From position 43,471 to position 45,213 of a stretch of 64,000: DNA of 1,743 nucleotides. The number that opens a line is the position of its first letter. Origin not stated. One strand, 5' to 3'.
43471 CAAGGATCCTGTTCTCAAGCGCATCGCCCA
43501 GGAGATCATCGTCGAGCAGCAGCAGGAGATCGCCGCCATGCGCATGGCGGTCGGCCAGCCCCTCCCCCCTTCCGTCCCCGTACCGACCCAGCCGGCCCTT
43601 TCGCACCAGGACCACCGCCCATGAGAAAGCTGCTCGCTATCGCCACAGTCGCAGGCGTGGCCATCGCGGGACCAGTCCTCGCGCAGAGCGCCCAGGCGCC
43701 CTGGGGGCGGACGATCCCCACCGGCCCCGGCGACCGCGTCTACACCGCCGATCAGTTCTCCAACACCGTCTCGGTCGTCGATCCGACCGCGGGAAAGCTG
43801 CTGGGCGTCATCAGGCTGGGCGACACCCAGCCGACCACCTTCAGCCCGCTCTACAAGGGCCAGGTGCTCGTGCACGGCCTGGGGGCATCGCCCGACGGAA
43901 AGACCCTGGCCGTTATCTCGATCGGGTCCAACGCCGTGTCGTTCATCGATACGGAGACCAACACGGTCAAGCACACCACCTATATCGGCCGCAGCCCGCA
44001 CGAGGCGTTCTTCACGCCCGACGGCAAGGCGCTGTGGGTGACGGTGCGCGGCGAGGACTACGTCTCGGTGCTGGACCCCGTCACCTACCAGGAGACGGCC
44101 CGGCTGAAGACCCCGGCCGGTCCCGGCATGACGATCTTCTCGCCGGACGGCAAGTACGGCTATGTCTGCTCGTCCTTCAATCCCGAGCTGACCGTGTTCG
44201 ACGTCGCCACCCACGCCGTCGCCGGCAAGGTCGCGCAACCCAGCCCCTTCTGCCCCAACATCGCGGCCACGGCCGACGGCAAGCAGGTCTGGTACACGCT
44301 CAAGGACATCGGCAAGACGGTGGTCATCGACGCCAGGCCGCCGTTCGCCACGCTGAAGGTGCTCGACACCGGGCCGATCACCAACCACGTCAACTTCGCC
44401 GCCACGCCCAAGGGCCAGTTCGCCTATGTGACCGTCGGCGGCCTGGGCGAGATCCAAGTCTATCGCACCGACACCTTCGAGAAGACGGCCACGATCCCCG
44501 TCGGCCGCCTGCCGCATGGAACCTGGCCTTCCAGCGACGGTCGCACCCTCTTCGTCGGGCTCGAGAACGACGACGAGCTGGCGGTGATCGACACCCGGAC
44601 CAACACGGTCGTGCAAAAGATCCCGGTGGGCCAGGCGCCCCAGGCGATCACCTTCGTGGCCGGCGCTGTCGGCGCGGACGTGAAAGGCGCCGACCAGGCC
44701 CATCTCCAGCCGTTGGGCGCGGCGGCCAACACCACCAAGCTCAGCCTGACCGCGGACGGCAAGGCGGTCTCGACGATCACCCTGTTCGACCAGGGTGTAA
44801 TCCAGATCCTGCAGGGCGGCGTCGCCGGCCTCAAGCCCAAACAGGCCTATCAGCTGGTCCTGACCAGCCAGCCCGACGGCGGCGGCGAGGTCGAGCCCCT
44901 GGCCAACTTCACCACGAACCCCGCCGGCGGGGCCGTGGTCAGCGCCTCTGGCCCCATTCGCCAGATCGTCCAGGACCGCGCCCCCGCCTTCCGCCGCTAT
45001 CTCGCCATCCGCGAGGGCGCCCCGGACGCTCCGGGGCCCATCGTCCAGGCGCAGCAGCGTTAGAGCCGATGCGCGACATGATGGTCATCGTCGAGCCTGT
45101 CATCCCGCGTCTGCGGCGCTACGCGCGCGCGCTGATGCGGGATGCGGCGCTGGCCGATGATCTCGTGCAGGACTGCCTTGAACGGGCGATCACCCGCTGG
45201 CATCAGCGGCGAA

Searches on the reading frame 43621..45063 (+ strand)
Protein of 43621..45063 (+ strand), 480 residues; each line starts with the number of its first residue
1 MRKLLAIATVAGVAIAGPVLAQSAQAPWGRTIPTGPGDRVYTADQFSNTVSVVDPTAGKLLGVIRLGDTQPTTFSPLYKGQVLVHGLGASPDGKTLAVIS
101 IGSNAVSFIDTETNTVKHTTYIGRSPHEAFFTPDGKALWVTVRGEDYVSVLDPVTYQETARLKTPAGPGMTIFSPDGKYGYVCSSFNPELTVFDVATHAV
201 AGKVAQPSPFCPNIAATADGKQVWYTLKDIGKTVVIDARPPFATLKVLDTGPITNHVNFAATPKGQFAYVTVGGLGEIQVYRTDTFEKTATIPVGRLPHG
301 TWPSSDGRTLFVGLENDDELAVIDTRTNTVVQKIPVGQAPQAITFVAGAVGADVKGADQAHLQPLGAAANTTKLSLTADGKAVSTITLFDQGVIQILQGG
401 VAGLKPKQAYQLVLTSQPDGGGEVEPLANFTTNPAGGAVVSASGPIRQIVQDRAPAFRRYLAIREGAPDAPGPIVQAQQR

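Call 82: search_protein_families(library=pfam, proteins=[window:43621-45063:+], max_evalue=0.01)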
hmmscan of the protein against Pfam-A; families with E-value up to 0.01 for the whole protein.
window:43621-45063:+ (480 aa): 7 families
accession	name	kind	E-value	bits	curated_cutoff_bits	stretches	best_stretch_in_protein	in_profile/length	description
PF25174.1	Beta-prop_THOC3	-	6e-13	48.8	305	1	89-200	96-205/272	THOC3 beta-propeller domain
PF21783.3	YNCE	-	1.6e-10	41.3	27.1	0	145-201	49-319/339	YNCE-like beta-propeller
PF10282.15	Lactonase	-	3.7e-10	40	21.7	1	120-327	139-322/344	Lactonase, 7-bladed beta-propeller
PF02239.22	Cytochrom_D1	-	6.8e-10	38.5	25.5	1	103-179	292-363/368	Cytochrome D1 heme domain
PF23414.1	Beta-prop_EML_2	-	9.7e-05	22.3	90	0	85-221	2-137/266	Echinoderm microtubule-associated protein second beta-propeller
PF07676.18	PD40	-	0.00091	19.6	20.9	0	90-100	17-27/38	WD40-like Beta Propeller Repeat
PF12894.13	ANAPC4_WD40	-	0.0013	19.3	22.9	0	80-123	37-79/91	Anaphase-promoting complex subunit 4 WD40 domain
